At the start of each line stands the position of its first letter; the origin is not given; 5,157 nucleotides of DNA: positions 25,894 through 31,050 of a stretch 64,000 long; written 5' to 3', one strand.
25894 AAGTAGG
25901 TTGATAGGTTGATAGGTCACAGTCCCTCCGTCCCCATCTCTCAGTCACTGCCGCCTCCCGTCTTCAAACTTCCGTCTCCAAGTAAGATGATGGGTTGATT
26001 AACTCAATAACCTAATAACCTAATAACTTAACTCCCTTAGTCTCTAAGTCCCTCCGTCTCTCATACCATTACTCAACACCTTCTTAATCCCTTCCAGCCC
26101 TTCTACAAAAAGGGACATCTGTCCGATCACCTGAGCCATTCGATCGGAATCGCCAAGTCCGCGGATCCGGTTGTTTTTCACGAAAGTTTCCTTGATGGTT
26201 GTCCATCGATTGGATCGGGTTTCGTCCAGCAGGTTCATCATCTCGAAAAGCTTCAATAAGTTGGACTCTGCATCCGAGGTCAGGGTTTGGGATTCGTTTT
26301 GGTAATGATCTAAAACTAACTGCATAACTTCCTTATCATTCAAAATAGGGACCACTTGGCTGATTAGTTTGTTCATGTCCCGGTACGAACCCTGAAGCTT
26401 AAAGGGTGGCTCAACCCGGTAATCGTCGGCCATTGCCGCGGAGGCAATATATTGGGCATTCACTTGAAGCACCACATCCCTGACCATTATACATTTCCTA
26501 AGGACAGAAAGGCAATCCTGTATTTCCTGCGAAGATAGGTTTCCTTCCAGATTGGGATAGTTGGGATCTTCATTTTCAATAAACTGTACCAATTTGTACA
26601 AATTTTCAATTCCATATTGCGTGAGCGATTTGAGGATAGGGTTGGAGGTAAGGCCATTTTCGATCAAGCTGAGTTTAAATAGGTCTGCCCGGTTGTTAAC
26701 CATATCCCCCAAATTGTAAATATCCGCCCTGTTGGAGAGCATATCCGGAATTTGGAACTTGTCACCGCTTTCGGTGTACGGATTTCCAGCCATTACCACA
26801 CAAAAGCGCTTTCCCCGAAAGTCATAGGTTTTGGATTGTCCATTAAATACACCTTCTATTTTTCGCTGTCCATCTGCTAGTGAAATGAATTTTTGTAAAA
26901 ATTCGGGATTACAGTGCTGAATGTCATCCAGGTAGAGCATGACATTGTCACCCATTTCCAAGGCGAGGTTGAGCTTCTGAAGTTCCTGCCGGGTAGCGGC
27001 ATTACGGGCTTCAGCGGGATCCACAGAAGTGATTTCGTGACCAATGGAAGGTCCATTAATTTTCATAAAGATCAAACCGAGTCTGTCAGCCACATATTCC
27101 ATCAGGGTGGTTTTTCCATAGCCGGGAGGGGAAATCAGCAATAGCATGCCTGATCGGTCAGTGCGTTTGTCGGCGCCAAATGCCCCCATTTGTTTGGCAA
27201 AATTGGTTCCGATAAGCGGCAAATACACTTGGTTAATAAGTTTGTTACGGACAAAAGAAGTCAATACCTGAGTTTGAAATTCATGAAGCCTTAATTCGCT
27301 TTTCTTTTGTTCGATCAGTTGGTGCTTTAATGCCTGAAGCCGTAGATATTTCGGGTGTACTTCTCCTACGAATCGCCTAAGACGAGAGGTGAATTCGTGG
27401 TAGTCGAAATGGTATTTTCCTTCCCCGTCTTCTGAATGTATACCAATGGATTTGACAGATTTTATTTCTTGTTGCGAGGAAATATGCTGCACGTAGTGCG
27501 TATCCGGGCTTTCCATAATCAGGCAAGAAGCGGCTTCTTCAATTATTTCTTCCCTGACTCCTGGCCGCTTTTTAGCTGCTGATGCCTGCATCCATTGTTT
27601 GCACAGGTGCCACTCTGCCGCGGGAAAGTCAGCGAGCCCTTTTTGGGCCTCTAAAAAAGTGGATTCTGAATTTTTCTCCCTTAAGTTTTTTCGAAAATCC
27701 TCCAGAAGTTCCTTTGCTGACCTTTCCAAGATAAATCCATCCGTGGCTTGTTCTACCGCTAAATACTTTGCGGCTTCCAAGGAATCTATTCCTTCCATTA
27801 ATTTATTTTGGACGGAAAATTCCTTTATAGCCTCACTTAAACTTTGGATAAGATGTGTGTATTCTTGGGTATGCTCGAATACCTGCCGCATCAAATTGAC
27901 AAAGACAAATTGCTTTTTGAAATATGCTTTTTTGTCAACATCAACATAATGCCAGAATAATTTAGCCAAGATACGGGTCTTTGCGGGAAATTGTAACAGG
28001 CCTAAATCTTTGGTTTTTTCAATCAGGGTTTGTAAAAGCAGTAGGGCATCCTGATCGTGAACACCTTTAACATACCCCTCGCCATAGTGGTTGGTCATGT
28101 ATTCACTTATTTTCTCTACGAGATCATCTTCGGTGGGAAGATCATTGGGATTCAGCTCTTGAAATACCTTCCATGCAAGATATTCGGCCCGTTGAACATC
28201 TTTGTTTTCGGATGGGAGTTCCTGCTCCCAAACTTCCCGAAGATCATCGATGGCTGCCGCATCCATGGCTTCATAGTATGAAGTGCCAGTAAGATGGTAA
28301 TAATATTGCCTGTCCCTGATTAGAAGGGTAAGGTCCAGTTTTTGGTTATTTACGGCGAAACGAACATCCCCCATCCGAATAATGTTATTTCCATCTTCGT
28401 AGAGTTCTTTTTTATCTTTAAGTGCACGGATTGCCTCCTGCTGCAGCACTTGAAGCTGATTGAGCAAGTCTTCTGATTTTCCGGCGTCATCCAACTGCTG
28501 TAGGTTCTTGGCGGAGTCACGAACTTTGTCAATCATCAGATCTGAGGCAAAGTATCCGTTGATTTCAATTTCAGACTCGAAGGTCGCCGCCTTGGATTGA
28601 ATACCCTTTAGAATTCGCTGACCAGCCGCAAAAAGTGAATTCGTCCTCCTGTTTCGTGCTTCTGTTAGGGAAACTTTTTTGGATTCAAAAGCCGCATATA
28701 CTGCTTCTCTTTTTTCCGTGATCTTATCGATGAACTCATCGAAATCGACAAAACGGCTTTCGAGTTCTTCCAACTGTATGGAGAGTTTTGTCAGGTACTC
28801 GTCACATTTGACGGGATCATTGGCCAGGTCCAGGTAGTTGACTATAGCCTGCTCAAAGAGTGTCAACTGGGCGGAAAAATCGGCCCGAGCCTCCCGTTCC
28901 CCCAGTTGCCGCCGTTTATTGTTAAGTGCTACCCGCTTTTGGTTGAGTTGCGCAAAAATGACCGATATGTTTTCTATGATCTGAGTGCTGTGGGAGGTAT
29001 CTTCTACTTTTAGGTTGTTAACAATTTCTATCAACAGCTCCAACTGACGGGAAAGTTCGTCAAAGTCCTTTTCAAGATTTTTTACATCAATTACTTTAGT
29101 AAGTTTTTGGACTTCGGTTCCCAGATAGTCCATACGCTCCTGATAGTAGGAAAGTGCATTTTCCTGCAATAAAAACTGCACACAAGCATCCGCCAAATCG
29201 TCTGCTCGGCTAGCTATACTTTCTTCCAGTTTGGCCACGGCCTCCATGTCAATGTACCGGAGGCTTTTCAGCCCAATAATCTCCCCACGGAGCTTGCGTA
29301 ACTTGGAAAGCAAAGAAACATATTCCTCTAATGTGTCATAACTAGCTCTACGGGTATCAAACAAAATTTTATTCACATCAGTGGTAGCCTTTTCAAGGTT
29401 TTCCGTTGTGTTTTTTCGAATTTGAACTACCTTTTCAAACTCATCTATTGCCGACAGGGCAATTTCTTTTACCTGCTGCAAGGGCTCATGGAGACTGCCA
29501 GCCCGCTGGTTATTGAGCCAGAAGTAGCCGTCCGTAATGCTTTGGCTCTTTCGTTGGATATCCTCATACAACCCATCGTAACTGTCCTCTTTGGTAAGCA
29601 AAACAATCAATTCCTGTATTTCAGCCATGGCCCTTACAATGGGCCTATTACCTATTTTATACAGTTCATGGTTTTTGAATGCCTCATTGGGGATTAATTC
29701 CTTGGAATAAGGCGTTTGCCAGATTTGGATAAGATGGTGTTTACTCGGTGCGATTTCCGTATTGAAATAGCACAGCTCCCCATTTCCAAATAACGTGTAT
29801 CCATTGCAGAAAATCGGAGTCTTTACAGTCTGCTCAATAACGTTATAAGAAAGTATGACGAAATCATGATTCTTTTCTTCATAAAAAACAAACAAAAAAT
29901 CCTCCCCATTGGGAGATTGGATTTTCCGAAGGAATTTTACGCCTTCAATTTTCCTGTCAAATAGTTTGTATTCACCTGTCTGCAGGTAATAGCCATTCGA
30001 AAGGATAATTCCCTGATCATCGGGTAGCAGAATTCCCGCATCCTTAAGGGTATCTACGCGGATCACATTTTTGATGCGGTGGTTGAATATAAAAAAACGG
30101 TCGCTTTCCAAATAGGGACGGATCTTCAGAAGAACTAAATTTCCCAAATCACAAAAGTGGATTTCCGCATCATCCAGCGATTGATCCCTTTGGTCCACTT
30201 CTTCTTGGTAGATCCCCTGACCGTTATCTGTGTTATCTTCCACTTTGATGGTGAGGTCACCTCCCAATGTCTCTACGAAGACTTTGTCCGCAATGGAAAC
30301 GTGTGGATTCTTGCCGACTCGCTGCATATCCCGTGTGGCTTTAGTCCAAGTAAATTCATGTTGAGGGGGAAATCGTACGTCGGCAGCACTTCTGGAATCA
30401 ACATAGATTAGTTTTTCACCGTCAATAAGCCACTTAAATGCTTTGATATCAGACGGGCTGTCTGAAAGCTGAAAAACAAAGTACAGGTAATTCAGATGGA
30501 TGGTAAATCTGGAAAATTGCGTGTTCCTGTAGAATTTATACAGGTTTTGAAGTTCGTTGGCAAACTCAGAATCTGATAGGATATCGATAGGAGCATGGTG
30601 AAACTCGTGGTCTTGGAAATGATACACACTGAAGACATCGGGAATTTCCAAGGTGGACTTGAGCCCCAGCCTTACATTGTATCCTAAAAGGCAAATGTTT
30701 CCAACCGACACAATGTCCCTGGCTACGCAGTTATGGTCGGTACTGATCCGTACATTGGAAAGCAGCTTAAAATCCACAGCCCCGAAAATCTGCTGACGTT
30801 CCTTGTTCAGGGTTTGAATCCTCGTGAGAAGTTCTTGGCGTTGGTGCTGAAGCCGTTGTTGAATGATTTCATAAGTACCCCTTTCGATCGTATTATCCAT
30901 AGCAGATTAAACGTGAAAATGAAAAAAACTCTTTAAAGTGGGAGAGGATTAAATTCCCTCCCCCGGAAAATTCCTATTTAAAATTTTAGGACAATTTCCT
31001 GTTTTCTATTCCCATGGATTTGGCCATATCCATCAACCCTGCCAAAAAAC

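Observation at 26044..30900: Architecture of the 1618-aa protein: N-terminal beta-rich domain, ~380-aa coiled coil, C-terminal AAA+ core with non-canonical Walker B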

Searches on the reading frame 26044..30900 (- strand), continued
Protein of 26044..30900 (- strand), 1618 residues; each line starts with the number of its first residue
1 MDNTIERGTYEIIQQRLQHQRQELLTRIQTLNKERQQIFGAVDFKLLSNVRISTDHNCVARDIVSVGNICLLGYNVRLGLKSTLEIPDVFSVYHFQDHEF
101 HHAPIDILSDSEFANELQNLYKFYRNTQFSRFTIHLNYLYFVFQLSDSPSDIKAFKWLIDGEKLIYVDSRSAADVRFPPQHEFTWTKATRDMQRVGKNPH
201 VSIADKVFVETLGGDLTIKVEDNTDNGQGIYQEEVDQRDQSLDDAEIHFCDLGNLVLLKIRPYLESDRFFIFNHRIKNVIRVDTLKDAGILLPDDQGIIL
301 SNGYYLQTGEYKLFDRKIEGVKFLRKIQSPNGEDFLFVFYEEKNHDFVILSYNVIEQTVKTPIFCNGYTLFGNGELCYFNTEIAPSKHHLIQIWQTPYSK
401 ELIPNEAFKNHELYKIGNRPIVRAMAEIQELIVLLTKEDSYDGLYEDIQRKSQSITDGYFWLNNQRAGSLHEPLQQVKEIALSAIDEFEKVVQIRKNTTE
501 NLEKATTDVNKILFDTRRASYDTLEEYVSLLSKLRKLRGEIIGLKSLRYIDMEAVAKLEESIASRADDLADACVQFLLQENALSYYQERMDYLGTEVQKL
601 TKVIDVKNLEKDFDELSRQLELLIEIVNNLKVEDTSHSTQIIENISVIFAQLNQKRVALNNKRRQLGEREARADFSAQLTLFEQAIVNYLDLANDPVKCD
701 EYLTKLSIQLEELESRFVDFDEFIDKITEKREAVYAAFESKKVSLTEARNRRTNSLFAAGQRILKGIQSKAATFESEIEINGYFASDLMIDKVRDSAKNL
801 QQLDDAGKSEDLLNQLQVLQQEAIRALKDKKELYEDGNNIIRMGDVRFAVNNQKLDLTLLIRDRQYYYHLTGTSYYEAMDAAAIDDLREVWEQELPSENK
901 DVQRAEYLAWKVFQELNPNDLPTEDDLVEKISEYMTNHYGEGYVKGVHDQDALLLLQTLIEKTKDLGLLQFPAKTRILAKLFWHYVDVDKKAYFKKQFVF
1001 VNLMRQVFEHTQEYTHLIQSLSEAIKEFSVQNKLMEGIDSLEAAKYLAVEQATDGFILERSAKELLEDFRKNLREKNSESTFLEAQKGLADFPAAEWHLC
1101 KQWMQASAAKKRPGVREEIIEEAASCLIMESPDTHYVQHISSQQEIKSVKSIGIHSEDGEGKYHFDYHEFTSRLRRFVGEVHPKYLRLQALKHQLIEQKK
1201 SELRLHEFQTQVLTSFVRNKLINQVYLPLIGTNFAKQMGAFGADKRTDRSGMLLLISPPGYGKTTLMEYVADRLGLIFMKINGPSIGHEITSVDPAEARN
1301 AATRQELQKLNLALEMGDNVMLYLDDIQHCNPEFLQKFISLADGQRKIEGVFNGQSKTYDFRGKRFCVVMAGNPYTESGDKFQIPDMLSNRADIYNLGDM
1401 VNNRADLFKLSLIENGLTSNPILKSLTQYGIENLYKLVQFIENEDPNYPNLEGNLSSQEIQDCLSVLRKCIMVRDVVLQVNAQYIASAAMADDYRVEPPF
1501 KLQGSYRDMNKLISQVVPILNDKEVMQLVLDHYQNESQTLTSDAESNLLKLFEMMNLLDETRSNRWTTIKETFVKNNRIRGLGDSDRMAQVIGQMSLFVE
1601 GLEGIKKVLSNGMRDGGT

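Call 98: find_encoding_contigs(protein=P0280, flank=8000, max_places=1)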
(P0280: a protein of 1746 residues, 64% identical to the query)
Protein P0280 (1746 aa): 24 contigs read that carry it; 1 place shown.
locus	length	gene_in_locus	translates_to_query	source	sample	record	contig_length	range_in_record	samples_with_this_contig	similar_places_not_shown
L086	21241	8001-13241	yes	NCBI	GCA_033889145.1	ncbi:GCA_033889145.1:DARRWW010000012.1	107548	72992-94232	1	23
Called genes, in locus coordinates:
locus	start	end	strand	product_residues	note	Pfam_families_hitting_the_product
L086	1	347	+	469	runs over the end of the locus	PF14821:Thr_synth_N, PF00291:PALP, PF24857:THR4_C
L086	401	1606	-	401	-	PF07224:Chlorophyllase (weak), PF12740:PETase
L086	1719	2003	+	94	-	PF12021:DUF3509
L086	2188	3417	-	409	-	PF02515:CoA_transf_3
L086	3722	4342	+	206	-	PF09938:DUF2170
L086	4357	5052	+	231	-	PF04012:PspA_IM30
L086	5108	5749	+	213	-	-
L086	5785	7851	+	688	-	-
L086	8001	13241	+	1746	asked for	PF12458:DUF3686, PF25472:DUF7902, PF00004:AAA (faint), PF07728:AAA_5 (faint)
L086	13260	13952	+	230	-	PF07894:SACK1 (faint), PF13091:PLDc_2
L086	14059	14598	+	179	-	PF07152:YaeQ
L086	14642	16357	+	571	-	PF01368:DHH, PF02272:DHHA1, PF17768:RecJ_OB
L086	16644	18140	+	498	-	PF07504:FTP (weak), PF03413:PepSY, PF01447:Peptidase_M4, PF02868:Peptidase_M4_C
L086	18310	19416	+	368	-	PF00724:Oxidored_FMN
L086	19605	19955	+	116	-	-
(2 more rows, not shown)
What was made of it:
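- The P. aeruginosa operon ends with a PLD-family gene (call 98). In P. aeruginosa recJ lies three genes downstream (call 98).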

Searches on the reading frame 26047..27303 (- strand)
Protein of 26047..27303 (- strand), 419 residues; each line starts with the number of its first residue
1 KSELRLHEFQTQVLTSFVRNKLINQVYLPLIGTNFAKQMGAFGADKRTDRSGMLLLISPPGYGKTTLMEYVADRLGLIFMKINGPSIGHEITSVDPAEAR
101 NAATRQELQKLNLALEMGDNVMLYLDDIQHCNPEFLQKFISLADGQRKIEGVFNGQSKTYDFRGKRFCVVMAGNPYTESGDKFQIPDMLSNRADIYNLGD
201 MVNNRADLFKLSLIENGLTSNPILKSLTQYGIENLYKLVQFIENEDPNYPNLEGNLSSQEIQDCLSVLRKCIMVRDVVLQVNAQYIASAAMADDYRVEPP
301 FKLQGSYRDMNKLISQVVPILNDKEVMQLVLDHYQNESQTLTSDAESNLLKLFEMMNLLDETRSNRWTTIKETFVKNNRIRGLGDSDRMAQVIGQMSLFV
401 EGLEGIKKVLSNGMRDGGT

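Call 54: search_solved_structures(query=A5, max_evalue=0.1, show_alignments=4)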
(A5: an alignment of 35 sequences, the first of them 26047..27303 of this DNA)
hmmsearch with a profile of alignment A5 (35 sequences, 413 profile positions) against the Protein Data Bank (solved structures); distinct sequences matched with E-value up to 0.1: 103 (the best 60 are shown).
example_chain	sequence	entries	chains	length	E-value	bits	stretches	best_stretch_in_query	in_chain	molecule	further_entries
7swl_A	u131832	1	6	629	1.4e-06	30.4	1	21-87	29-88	Rix7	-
7wub_C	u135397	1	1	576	1.7e-06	30.1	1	54-92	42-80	Transitional endoplasmic reticulum ATPase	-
7wub_D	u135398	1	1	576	1.7e-06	30.1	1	54-92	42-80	Transitional endoplasmic reticulum ATPase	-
6mck_A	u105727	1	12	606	1.9e-06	29.9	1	54-92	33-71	Transitional endoplasmic reticulum ATPase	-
7t3i_A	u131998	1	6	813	2.4e-06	29.6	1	21-87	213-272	Rix7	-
6mat_A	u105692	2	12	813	2.4e-06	29.6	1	21-87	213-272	Rix7 mutant | Rix7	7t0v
7rlj_A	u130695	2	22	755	3.3e-06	29.2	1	54-92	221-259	Transitional endoplasmic reticulum ATPase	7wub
8yka_A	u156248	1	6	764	3.4e-06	29.1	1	54-92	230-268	Transitional endoplasmic reticulum ATPase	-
7lmy_A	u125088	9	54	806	3.6e-06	29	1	54-92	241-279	Transitional endoplasmic reticulum ATPase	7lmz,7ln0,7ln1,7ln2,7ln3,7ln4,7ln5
5c18_A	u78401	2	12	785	3.6e-06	29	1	54-92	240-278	Transitional endoplasmic reticulum ATPase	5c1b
7y4w_A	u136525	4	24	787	3.7e-06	29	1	54-92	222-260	Transitional endoplasmic reticulum ATPase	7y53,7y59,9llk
7rlb_A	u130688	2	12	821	3.8e-06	29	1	54-92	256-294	Transitional endoplasmic reticulum ATPase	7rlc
7rlh_A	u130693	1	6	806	3.9e-06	28.9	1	54-92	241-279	Transitional endoplasmic reticulum ATPase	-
10qq_A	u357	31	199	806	3.9e-06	28.9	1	54-92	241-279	Transitional endoplasmic reticulum ATPase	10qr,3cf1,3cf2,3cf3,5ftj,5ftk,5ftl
5c19_A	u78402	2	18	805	3.9e-06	28.9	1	54-92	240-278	Transitional endoplasmic reticulum ATPase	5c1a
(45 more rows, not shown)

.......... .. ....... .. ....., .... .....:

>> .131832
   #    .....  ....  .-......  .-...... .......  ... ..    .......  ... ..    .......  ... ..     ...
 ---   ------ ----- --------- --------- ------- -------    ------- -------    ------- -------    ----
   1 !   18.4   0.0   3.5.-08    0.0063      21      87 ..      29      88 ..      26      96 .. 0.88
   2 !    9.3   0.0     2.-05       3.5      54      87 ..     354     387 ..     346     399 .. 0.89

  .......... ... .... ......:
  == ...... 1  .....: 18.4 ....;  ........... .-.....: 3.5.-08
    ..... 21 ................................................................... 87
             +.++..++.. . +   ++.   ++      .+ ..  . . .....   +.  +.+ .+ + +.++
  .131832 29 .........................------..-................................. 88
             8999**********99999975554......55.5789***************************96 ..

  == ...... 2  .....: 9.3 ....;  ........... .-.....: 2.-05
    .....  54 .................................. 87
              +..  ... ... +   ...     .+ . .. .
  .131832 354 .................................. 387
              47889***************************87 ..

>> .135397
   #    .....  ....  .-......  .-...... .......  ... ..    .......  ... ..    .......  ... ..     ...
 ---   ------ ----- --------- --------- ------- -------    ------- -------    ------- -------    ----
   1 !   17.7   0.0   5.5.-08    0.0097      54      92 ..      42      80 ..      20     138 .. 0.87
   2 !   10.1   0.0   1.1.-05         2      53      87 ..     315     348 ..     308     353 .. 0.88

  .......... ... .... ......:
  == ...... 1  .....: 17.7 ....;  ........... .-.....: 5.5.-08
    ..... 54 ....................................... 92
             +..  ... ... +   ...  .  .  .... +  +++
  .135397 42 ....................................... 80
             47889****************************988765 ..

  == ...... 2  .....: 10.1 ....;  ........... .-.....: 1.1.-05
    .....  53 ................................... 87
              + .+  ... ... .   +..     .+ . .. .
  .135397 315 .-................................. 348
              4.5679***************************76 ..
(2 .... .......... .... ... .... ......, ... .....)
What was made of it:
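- Closest known: MoxR-family AAA+ ATPases. Different: The Walker A half looks like classical AAA proteins (call 54).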
